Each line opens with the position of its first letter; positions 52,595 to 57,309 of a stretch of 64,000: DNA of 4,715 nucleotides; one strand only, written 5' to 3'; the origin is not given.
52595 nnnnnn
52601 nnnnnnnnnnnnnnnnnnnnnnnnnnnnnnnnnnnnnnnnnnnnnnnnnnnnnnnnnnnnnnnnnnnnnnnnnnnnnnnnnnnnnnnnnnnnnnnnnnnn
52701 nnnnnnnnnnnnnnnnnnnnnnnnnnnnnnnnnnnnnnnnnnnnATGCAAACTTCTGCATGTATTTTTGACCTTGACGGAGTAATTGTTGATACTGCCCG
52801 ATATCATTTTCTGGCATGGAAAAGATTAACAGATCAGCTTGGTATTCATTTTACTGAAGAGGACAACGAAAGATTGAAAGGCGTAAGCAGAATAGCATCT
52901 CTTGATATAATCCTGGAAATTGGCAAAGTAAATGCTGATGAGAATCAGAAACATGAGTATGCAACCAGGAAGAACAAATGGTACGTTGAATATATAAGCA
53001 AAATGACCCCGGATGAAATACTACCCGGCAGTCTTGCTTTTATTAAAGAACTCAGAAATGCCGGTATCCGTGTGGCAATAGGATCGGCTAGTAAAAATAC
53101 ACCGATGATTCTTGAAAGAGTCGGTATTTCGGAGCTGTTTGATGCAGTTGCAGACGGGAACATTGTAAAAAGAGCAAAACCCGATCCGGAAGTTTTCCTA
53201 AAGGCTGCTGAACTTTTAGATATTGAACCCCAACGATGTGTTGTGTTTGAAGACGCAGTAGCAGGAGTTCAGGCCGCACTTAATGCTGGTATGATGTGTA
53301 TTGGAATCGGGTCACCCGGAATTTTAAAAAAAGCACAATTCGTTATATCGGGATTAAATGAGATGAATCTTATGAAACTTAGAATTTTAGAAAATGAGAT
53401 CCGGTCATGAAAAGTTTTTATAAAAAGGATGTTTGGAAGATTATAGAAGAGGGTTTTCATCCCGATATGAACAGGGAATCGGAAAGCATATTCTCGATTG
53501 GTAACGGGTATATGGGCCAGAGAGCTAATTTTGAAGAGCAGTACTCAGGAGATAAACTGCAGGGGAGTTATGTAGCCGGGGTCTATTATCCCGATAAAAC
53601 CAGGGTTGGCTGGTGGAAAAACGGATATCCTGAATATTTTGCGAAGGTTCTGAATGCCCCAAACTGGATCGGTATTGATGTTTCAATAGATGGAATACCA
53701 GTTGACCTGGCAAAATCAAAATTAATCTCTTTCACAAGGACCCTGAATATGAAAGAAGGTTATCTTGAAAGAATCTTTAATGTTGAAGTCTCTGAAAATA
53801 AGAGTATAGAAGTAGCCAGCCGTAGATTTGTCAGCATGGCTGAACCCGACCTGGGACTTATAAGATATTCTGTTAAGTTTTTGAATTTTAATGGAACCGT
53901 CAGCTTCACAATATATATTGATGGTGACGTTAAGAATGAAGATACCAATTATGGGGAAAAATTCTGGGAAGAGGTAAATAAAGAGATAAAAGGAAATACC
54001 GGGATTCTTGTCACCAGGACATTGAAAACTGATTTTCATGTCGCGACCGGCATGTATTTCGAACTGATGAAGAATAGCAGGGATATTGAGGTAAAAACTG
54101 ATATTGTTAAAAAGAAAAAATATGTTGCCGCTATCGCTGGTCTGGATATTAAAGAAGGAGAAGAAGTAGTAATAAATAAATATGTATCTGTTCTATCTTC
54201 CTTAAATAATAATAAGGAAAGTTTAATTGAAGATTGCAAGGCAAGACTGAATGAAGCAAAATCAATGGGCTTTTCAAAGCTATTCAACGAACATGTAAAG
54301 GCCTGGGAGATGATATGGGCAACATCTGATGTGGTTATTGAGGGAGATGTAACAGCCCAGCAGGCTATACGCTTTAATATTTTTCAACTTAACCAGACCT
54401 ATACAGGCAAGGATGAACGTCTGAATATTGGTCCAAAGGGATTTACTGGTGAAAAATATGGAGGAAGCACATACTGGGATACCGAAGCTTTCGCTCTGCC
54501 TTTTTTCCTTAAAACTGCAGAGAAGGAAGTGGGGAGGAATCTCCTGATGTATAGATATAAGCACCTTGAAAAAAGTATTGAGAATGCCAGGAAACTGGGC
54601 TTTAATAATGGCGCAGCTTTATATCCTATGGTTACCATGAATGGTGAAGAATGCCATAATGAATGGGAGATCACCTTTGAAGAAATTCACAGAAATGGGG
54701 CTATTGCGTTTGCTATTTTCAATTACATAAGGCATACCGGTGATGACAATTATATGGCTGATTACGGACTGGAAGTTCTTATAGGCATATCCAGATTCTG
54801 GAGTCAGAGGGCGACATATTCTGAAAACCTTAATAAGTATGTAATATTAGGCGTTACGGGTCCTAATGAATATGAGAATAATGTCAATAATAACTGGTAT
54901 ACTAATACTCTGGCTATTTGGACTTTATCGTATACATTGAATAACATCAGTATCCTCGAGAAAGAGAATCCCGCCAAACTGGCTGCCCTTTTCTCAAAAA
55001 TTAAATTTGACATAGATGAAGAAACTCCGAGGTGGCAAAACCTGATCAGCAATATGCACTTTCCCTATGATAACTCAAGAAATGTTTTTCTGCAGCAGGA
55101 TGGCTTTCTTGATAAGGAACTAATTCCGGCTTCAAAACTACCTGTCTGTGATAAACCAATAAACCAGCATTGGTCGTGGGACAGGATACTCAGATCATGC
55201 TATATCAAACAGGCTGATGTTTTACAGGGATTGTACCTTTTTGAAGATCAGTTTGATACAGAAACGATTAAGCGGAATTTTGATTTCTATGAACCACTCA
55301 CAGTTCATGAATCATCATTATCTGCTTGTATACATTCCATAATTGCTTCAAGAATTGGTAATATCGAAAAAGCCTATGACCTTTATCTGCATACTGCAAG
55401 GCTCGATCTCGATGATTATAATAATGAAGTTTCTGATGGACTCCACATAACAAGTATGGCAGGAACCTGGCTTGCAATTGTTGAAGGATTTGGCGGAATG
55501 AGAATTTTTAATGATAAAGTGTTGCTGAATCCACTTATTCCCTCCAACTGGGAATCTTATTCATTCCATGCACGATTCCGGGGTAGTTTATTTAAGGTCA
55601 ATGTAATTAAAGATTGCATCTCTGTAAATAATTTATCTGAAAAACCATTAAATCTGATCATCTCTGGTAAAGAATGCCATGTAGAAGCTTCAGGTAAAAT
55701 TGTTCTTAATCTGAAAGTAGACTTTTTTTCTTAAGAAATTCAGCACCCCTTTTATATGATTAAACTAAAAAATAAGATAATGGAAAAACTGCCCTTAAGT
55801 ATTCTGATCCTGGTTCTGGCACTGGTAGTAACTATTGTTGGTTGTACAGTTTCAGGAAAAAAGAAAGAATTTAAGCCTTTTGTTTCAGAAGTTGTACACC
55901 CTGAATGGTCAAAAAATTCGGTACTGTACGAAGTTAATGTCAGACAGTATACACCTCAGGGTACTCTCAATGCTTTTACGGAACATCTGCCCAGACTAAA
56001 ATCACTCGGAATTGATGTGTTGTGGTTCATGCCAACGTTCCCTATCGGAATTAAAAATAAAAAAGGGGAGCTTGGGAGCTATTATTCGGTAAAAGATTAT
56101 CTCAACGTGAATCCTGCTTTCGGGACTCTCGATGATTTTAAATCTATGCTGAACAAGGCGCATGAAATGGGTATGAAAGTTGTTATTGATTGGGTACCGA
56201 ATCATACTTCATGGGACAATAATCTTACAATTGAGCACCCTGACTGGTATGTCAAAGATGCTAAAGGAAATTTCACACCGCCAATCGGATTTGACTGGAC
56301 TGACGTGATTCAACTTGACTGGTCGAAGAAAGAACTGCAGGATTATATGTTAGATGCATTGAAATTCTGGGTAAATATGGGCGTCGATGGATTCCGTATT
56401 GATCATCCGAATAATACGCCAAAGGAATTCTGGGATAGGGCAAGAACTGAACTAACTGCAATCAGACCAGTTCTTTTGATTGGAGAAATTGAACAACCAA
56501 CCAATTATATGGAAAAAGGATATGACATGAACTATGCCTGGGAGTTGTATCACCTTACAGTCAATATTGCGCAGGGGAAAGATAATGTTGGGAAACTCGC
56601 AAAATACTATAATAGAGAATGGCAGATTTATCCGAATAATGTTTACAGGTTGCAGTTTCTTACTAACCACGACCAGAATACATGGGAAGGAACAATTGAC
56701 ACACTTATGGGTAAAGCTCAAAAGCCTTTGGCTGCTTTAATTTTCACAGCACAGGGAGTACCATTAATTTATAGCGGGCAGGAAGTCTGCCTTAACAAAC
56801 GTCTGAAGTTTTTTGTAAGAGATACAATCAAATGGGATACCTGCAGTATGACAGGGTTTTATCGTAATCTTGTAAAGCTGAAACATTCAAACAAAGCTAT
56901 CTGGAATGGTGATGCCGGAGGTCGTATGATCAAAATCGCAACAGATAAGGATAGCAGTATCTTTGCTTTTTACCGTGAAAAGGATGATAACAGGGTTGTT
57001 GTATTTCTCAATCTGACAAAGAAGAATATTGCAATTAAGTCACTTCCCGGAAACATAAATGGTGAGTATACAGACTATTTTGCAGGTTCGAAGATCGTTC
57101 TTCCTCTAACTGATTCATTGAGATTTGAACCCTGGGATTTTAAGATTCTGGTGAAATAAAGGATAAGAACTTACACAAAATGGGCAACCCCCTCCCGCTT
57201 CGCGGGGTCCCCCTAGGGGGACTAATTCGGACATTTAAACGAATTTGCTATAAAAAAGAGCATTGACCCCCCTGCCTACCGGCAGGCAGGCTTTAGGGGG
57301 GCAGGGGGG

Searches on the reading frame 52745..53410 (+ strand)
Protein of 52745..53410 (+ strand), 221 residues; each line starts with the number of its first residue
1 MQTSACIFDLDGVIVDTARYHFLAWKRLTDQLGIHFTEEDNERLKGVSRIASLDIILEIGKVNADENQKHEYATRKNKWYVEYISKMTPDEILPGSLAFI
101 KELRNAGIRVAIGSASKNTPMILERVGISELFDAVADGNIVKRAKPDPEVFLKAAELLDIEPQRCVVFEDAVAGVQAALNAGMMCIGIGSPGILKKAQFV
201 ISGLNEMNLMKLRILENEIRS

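Call 80: search_protein_families(library=pfam, proteins=[window:52745-53410:+], max_evalue=0.00001)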
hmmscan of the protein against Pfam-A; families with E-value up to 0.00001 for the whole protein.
window:52745-53410:+ (221 aa): 2 families
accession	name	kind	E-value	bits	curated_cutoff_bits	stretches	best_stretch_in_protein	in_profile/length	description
PF00702.32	Hydrolase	-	4.8e-29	102.6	26.4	1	4-182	2-191/191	haloacid dehalogenase-like hydrolase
PF13419.12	HAD_2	-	1.2e-26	94.4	23.8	1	6-188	1-178/178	Haloacid dehalogenase-like hydrolase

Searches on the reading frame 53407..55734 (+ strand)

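Call 80: search_protein_families(library=pfam, proteins=[window:53407-55734:+], max_evalue=0.00001)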
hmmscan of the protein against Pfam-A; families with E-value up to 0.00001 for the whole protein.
window:53407-55734:+ (775 aa): 3 families
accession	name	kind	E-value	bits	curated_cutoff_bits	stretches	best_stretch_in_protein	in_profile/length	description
PF03632.21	Glyco_hydro_65m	-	1.3e-134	449.3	27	1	322-688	1-370/371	Glycosyl hydrolase family 65 central catalytic domain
PF03636.21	Glyco_hydro_65N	-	5e-72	242.8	26.6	1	13-265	1-232/233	Glycosyl hydrolase family 65, N-terminal domain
PF03633.20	Glyco_hydro_65C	-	2.1e-12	47.1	22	1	698-757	1-60/62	Glycosyl hydrolase family 65, C-terminal domain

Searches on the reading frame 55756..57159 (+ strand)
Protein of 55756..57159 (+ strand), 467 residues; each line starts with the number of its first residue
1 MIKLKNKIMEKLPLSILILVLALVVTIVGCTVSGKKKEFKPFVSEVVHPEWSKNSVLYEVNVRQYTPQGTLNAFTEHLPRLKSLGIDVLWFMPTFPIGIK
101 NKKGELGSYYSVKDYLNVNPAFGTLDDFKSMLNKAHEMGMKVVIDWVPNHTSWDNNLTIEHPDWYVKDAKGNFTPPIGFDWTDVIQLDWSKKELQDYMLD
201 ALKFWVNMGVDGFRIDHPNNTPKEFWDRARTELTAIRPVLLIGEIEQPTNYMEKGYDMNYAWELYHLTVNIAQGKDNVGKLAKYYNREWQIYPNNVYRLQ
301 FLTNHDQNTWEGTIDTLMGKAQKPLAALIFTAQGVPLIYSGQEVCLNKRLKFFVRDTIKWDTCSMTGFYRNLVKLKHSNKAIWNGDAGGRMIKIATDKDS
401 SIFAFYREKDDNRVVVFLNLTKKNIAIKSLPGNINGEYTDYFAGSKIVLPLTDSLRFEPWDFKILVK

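Call 80: search_protein_families(library=pfam, proteins=[window:55756-57159:+], max_evalue=0.00001)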
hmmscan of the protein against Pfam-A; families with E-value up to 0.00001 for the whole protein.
window:55756-57159:+ (467 aa): 2 families
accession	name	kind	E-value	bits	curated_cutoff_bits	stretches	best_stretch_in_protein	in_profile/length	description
PF00128.31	Alpha-amylase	-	1.7e-37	130.2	22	1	68-348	15-358/446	Alpha amylase, catalytic domain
PF14701.12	hDGE_amylase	-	8.2e-06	25.6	27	0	69-163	19-115/439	Glycogen debranching enzyme, glucanotransferase domain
